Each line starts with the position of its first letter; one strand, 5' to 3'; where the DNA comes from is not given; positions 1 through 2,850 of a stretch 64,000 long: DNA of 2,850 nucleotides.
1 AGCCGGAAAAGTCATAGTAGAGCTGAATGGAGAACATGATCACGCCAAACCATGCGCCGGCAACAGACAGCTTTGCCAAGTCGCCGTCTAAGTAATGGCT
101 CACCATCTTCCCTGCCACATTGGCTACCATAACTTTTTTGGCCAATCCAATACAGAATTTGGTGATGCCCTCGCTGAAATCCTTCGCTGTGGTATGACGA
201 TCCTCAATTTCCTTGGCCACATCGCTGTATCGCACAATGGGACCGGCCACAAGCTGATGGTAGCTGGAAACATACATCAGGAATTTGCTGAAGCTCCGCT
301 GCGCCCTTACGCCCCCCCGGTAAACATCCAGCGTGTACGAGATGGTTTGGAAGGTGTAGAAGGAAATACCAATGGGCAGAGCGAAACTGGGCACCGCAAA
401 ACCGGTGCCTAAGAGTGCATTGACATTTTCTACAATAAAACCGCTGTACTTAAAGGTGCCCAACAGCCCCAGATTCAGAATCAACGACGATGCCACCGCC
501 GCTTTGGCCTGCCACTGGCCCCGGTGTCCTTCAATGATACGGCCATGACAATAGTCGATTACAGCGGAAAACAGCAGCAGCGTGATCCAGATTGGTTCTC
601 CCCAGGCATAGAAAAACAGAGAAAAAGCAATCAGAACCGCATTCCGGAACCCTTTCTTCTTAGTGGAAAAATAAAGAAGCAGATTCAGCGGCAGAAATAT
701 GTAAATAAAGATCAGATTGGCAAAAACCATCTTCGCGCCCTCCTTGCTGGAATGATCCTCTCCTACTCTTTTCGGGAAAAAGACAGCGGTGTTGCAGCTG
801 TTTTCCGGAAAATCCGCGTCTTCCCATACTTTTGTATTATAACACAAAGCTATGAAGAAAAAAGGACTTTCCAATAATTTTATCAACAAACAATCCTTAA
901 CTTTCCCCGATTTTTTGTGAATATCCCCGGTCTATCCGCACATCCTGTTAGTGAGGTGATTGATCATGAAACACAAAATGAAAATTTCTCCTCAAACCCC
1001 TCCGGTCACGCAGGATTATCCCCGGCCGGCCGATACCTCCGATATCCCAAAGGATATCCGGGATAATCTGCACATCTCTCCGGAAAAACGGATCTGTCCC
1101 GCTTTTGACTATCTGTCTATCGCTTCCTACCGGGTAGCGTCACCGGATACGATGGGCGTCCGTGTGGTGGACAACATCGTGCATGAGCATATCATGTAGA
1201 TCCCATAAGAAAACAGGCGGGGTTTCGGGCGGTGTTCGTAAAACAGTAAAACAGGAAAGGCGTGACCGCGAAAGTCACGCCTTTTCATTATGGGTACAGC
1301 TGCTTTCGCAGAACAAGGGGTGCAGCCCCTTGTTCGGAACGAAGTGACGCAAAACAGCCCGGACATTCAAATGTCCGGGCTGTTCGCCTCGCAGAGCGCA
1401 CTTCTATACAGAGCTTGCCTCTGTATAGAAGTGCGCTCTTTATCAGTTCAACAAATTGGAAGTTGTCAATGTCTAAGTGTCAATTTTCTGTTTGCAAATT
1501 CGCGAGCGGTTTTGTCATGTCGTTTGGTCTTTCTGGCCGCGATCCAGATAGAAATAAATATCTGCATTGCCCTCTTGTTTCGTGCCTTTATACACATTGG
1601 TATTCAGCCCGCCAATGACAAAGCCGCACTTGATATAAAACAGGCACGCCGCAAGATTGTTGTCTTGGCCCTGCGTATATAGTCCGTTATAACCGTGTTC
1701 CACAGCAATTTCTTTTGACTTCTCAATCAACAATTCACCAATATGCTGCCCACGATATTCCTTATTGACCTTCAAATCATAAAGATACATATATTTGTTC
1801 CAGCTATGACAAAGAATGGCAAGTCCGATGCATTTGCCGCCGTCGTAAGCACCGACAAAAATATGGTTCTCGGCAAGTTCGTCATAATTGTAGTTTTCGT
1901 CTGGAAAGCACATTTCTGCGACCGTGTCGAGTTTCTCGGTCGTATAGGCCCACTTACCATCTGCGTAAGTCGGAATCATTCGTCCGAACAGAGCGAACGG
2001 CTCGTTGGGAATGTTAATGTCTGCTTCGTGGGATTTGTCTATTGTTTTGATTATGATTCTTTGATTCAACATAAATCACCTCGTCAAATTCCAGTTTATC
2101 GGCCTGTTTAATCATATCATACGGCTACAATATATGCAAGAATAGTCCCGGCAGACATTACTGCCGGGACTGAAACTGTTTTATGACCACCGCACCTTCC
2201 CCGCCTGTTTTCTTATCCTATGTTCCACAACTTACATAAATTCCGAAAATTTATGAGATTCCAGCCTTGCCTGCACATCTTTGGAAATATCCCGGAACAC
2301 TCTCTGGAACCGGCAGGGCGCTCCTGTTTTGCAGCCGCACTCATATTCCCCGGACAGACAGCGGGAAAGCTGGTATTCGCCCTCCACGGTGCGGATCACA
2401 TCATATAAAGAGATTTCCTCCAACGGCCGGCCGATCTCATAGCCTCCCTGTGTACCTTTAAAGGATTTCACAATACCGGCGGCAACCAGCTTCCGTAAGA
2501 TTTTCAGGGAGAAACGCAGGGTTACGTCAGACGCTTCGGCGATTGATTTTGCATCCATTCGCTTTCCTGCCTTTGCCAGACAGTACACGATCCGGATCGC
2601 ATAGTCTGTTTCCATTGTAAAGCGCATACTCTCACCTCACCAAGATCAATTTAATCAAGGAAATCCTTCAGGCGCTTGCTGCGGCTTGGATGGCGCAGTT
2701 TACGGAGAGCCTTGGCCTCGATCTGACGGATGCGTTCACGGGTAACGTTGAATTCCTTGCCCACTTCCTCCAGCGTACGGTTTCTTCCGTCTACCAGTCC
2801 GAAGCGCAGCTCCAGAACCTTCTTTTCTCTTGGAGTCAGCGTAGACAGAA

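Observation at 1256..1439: Four back-to-back perfect hairpins ending in a MOBQ nic-like motif: possible orphan oriT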

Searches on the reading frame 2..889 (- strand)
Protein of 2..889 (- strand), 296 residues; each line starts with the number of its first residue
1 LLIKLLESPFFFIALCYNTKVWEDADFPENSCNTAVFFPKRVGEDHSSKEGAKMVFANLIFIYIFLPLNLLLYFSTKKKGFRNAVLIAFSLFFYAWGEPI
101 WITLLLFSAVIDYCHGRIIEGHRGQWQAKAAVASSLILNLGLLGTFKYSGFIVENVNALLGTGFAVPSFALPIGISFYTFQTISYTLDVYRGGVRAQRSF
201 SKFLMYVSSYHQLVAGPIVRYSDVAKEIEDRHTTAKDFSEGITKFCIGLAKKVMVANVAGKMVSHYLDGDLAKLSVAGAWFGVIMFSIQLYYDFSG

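Call 10: search_protein_families(library=pfam, proteins=[window:2-889:-], max_evalue=0.01)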
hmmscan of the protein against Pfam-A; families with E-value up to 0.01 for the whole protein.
window:2-889:- (296 aa): 1 family
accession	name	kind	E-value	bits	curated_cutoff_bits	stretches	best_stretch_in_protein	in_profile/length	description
PF03062.24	MBOAT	-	3e-05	23.9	27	1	199-296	80-189/337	MBOAT, membrane-bound O-acyltransferase family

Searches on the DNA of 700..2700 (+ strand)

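Call 6: search_rna_families(source=window, start=700, end=2700, threshold=evalue, max_evalue=1)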
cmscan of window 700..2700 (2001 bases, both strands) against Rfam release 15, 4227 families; matches with E-value up to 1: 8.
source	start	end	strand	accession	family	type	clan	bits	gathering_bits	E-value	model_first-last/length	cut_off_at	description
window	1375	1450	+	RF03718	mir-2804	Gene; miRNA;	-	36.4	86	3.4e-05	1-78/78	no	mir-2804 microRNA precursor family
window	1394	1437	+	RF03867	mir-4081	Gene; miRNA;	-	35.2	70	0.00017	1-51/51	no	mir-4081 microRNA precursor family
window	1395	1438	-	RF03867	mir-4081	Gene; miRNA;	-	34.6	70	0.00024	1-51/51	no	mir-4081 microRNA precursor family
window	1391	1441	+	RF03796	mir-5984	Gene; miRNA;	-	21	95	0.65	1-74/74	no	mir-5984 microRNA precursor family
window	1391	1441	-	RF03796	mir-5984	Gene; miRNA;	-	20.9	95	0.69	1-74/74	no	mir-5984 microRNA precursor family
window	1187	1287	+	RF00506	Thr_leader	Cis-reg; leader;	-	20.5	55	0.74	1-118/118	no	Threonine operon leader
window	1344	1390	-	RF03835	mir-955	Gene; miRNA;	-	18.8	50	0.88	1-81/81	no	mir-955 microRNA precursor family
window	1302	1384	-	RF02936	Chloroflexus-1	Gene; sRNA;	-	15.2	181.5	0.59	1-171/171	no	Chloroflexus-1 RNA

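Call 12: search_dna_similar(query=window:1200-2230:+, collection=plasmids, mode=distant)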
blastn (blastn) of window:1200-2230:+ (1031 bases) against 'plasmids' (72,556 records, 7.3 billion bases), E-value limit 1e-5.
No match.

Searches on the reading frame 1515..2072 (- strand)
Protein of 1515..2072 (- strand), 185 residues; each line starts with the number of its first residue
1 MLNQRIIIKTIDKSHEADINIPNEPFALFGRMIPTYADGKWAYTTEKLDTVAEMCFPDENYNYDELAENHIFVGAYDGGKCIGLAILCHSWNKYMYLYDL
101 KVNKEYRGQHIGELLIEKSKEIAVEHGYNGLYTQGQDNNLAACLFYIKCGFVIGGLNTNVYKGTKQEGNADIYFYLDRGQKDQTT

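Call 10: search_protein_families(library=pfam, proteins=[window:1515-2072:-], max_evalue=0.01)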
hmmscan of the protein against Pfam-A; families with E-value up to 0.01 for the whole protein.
window:1515-2072:- (185 aa): 3 families
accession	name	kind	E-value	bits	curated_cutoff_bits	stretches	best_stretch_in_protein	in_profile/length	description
PF00583.31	Acetyltransf_1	-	5.1e-17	62.7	20.7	1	55-151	19-116/116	Acetyltransferase (GNAT) family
PF13508.13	Acetyltransf_7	-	6.9e-13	49.2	27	1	69-152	2-83/84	Acetyltransferase (GNAT) domain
PF13673.13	Acetyltransf_10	-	7.7e-08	32.8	23.6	1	43-152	5-108/128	Acetyltransferase (GNAT) domain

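Call 68: find_encoding_contigs(protein=window:1515-2072:-, flank=3000, max_places=10)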
Protein window:1515-2072:- (185 aa): 1 contig read that carries it; 1 place shown.
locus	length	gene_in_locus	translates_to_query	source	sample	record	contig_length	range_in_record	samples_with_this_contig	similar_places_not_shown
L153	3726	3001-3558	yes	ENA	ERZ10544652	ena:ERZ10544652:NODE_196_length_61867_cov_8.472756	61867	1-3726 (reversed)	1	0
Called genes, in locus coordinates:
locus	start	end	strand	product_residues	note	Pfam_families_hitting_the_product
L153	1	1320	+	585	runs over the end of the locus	PF01807:Zn_ribbon_DnaG, PF08275:DNAG_N, PF01751:Toprim, PF13155:Toprim_2, PF13362:Toprim_3, PF13662:Toprim_4, PF10410:DnaB_bind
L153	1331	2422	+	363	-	PF03979:Sigma70_r1_1, PF00140:Sigma70_r1_2, PF04542:Sigma70_r2, PF04539:Sigma70_r3, PF04545:Sigma70_r4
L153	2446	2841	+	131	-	PF02082:Rrf2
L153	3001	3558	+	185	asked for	PF00583:Acetyltransf_1, PF13673:Acetyltransf_10, PF13508:Acetyltransf_7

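Call 69: search_protein_families(library=ncbifam, proteins=[window:1515-2072:-], max_evalue=0.001)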
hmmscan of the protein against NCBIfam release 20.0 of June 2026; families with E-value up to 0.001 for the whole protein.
window:1515-2072:- (185 aa): 8 families
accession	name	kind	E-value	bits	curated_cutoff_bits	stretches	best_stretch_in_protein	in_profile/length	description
NF000360.1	sat4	exception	4.6e-30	105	380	1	8-176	2-178/180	streptothricin N-acetyltransferase Sat4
NF000358.1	sat2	exception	1.6e-14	54.1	360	1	55-182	44-172/174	streptothricin N-acetyltransferase Sat2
NF000359.1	sat3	exception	2.9e-13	50.3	360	1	70-174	72-176/180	streptothricin N-acetyltransferase Sat3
NF000487.1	stat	exception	1e-12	48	420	1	64-174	73-184/189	streptothricin N-acetyltransferase STAT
TIGR01575.1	rimI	equivalog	6.3e-11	42.5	86.4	1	63-165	25-126/132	ribosomal protein S18-alanine N-acetyltransferase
NF033083.0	AAC_3_I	equivalog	3.7e-08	33.7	200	1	57-150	34-133/145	AAC(3)-I family aminoglycoside N-acetyltransferase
NF033078.2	AAC_6p_Ia_fam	equivalog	0.00014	21.7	265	1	67-139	48-120/181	AAC(6')-Ia family aminoglycoside 6'-N-acetyltransferase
NF053587.1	SpmdActasePaiA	equivalog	0.00022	21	250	1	101-163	97-158/172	spermidine/spermine N(1)-acetyltransferase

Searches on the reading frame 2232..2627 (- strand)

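Call 10: search_protein_families(library=pfam, proteins=[window:2232-2627:-], max_evalue=0.01)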
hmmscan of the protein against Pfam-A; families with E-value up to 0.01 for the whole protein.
window:2232-2627:- (131 aa): 1 family
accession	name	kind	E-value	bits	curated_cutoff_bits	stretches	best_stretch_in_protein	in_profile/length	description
PF02082.26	Rrf2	-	7.3e-31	107.5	30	1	4-129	2-128/132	Iron-dependent Transcriptional regulator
